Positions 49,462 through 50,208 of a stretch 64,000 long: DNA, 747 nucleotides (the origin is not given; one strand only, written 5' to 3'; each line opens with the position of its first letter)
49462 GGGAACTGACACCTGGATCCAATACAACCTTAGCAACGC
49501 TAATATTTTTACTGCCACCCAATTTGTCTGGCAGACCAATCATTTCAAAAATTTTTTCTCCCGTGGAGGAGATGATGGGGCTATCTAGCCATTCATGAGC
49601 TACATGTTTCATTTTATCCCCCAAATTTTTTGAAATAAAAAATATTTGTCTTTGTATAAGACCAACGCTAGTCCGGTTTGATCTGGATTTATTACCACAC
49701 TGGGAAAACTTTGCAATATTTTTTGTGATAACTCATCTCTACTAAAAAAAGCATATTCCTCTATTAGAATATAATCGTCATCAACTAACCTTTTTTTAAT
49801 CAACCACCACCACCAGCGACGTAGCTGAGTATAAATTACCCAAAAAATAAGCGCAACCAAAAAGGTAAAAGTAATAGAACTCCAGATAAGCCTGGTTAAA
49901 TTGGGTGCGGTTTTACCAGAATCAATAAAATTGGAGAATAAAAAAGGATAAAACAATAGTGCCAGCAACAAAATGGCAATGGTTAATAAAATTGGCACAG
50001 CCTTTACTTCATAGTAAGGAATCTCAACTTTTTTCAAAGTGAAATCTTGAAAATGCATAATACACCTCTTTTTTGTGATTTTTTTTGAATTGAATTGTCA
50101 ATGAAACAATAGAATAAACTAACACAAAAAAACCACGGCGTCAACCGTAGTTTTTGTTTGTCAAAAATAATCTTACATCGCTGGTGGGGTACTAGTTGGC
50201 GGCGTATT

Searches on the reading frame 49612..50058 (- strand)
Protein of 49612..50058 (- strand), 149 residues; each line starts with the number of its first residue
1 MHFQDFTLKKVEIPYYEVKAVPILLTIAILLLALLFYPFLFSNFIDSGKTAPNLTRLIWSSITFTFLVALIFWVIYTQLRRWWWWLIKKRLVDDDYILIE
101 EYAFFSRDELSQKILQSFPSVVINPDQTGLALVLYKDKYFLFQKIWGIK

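Call 15: search_protein_families(library=pfam, proteins=[window:49612-50058:-], max_evalue=0.001)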
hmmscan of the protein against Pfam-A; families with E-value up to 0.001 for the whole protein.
window:49612-50058:- (149 aa): 0 families

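Call 59: search_protein_families(library=pfam, proteins=[window:49612-50058:-], max_evalue=0.1)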
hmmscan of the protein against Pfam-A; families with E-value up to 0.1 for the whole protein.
window:49612-50058:- (149 aa): 1 family
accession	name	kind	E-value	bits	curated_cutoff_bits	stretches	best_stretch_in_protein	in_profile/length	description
PF03824.22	NicO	-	0.037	13.8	27.7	1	48-99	71-124/287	High-affinity nickel-transport protein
